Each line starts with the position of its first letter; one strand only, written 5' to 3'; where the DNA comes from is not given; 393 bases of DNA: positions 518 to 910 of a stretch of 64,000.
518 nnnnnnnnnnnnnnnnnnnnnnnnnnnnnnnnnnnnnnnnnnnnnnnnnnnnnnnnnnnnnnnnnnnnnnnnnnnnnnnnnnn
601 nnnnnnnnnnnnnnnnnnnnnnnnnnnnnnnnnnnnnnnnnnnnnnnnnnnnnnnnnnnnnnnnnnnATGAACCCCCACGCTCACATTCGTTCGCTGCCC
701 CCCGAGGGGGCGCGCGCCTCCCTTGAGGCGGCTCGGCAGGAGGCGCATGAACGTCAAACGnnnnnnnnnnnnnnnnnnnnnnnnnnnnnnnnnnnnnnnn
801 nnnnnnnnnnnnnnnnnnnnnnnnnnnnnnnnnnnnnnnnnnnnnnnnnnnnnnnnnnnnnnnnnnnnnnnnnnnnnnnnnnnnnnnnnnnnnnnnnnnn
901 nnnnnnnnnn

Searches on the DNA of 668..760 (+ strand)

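Call 41: build_rna_model(alignment_id=A2)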
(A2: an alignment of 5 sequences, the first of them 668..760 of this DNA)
Model R1 built from alignment A2 (5 sequences, 104 columns); structure: RNAalifold consensus.
model positions 94; base pairs 21; branch points 1; effective number of sequences 1.67; information 0.607 bits per position. Calibrated on 0.2 Mb of random sequence (short: E-values are rough).
structure used (alignment columns):
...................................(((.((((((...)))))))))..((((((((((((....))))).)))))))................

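Call 42: search_with_rna_model(model_id=R1, sources=[window, L081, L082, L083, L084, L085, L086, L087, L088, L001, L002, L003, L004, L005, L006, L007, L046, L050, L057, L061, L072, L074, L009, L010, L013, L026], max_evalue=1, show_alignments=0)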
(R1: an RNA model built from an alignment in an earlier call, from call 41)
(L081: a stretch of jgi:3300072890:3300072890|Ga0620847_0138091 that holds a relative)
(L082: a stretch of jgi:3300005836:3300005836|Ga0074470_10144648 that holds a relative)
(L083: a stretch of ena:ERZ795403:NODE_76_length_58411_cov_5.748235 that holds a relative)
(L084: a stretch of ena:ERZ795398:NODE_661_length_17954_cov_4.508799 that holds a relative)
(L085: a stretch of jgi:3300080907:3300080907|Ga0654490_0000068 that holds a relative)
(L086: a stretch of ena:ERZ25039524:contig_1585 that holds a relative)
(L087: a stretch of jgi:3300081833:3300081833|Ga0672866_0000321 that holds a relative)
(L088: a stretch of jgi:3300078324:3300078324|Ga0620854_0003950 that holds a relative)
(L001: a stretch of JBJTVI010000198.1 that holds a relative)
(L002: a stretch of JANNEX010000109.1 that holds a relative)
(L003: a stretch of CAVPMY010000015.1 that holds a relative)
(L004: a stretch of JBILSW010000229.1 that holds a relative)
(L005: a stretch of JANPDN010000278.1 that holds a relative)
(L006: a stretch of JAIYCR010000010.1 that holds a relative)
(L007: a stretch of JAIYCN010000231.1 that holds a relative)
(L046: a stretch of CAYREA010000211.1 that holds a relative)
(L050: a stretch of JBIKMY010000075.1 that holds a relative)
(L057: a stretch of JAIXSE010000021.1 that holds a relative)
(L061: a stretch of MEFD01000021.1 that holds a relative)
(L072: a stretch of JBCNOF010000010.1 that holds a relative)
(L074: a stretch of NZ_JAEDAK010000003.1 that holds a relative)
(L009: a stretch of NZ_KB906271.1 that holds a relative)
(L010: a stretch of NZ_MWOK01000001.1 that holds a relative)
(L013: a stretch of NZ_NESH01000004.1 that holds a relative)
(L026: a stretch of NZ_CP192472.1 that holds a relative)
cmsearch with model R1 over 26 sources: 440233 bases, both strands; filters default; matches with E-value up to 1: 24.
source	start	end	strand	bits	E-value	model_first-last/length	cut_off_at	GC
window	10514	10606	+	106.1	3e-19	1-94/94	no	0.73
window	664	757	+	99.4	7.2e-18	1-94/94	no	0.69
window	37787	37879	+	86.4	3.2e-15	1-94/94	no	0.72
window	40832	40918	+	75.9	4.7e-13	1-94/94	no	0.75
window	13314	13409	+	59.4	1.1e-09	1-94/94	no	0.79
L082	11646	11739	+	42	3.9e-06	1-94/94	no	0.72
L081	1527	1620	+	40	1e-05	1-94/94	no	0.73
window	59378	59470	+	37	4.1e-05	1-94/94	no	0.75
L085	11616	11709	+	33.3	0.00024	1-94/94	no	0.76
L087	11616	11707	+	32.1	0.00042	1-94/94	no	0.77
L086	11661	11757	+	32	0.00044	1-94/94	no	0.72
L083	11616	11709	+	29.6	0.0013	1-94/94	no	0.77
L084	2183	2276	+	29.6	0.0013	1-94/94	no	0.77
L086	18965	19053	+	24.6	0.015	1-94/94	no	0.74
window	16192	16284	+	21.7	0.055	1-94/94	no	0.76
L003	15280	15366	-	19.2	0.19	1-94/94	no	0.72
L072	2574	2659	-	19.1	0.19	1-94/94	no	0.69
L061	19295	19385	+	19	0.2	1-94/94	no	0.73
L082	14223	14323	-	18.6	0.25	1-94/94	no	0.72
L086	16322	16417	+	18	0.33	1-94/94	no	0.72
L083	9865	9953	+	16.9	0.54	1-94/94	no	0.74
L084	432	520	+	16.9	0.54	1-94/94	no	0.74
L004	189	265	+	16.8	0.58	1-94/94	no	0.75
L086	17387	17469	+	16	0.83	1-94/94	no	0.77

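Call 43: search_with_rna_model(model_id=R1, sources=[window, L081, L082, L083, L085, L086, L087], max_evalue=0.05, make_alignment=true)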
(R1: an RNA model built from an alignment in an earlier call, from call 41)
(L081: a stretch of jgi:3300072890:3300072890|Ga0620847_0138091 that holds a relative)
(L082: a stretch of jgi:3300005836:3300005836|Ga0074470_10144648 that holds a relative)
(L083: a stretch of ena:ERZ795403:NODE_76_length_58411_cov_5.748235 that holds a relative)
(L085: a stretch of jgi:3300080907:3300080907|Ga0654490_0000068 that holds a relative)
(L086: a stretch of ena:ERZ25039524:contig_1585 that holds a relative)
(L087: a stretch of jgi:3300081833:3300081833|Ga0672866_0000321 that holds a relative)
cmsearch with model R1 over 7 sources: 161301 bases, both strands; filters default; matches with E-value up to 0.05: 14.
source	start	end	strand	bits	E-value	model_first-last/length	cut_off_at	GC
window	10514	10606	+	106.1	1.1e-19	1-94/94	no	0.73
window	664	757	+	99.4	2.6e-18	1-94/94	no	0.69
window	37787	37879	+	86.4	1.2e-15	1-94/94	no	0.72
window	40832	40918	+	75.9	1.7e-13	1-94/94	no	0.75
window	13314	13409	+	59.4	3.9e-10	1-94/94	no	0.79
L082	11646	11739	+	42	1.4e-06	1-94/94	no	0.72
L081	1527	1620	+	40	3.7e-06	1-94/94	no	0.73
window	59378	59470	+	37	1.5e-05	1-94/94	no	0.75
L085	11616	11709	+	33.3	8.9e-05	1-94/94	no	0.76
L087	11616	11707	+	32.1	0.00015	1-94/94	no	0.77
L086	11661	11757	+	32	0.00016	1-94/94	no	0.72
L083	11616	11709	+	29.6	0.00049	1-94/94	no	0.77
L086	18965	19053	+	24.6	0.0054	1-94/94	no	0.74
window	16192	16284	+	21.7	0.02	1-94/94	no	0.76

Alignment A3: 14 matches aligned to the model, 112 columns, each read 5' to 3' on its own strand. Consensus structure (alignment columns), stored with it:
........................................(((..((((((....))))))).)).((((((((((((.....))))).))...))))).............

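Call 82: search_with_rna_model(model_id=R1, sources=[L001, L002, L003, L004, L005, L006, L007, L008, L009, L010, L011, L012, L013, L014, L015, L016, L017, L018, L019, L020, L021, L022, L023, L024, L025, L026, L027, L028, L029, L030, L031, L032, L033, L034, L035, L036, L037, L038, L039, L040, L041, L042, L043, L044, L045, L046, L047, L048, L049, L050, L051, L052, L053, L054, L055, L056, L057, L058, L059, L060, L061, L062, L063, L064, L065, L066, L067, L068, L069, L070, L071, L072, L073, L074, L075, L076, L077, L078, L079, L080, L089, L090], max_evalue=0.1)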
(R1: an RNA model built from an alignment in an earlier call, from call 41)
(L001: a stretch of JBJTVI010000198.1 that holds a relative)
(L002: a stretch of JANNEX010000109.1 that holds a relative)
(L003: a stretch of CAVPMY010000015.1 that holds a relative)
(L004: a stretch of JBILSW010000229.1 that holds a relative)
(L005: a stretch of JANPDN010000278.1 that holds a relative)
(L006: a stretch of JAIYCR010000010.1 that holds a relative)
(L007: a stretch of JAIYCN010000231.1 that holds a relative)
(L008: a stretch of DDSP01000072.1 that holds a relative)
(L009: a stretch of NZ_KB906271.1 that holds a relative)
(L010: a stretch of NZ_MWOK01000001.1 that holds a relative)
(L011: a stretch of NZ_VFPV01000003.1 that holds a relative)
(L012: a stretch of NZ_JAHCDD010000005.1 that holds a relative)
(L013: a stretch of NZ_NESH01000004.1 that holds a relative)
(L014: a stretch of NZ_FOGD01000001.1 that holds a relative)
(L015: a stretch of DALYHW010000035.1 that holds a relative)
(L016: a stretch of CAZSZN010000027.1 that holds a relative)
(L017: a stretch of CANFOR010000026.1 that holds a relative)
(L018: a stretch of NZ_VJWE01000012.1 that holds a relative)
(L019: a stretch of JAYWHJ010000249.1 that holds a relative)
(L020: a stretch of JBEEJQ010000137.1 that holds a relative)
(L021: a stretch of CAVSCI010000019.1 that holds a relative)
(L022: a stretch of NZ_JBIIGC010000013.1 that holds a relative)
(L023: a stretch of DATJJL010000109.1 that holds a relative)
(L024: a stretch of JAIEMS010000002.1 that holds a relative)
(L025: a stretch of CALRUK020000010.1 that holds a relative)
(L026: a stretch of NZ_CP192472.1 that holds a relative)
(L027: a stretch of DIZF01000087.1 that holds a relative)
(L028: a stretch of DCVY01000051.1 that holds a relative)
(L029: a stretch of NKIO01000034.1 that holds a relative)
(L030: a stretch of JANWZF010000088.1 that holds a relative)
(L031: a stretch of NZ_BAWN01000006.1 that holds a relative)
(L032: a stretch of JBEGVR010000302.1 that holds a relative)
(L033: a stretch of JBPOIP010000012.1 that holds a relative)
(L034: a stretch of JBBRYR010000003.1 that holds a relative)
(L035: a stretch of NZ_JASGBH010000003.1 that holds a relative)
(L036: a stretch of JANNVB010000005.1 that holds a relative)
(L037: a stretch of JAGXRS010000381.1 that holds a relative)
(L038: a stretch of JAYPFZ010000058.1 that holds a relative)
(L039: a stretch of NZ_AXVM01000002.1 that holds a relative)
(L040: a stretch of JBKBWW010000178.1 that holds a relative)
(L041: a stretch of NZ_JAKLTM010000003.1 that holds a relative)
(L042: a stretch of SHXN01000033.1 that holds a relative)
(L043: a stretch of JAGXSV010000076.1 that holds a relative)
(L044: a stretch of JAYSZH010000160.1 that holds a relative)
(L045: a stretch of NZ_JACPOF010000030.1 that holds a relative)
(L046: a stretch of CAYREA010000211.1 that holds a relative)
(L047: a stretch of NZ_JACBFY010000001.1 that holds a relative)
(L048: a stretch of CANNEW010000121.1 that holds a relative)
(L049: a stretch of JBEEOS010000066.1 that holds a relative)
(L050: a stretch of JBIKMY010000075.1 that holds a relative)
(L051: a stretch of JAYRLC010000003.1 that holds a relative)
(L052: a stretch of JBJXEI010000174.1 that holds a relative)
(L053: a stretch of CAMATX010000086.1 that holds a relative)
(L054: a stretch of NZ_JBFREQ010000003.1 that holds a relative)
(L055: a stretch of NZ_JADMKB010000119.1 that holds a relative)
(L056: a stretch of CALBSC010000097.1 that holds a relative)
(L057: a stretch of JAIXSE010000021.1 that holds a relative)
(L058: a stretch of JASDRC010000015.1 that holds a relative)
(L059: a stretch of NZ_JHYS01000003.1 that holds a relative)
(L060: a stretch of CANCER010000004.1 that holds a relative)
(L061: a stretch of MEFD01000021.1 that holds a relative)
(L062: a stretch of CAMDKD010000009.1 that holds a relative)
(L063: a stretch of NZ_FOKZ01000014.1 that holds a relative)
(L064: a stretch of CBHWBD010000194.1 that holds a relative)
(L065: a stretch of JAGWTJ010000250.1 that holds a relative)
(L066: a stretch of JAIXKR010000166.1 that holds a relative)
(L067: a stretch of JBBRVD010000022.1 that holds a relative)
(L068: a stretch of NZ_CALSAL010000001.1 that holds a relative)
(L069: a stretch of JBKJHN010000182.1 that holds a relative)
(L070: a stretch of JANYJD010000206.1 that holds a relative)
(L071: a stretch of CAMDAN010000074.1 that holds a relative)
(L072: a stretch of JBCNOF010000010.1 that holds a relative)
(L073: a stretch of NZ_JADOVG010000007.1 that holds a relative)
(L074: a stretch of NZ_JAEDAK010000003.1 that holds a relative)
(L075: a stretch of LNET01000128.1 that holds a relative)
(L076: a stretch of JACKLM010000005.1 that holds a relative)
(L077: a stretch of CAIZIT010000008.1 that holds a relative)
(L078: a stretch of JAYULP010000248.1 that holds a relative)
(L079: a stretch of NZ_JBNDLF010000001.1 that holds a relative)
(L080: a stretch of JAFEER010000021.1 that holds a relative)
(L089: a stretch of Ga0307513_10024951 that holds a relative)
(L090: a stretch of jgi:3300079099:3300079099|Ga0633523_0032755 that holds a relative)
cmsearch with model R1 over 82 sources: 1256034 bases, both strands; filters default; matches with E-value up to 0.1: 3.
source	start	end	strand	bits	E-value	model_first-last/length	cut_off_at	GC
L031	10536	10623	+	51.1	1.6e-07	1-94/94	no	0.74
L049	6260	6356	-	44.1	4.2e-06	1-94/94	no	0.68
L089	4364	4459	-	38.3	6.3e-05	1-94/94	no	0.73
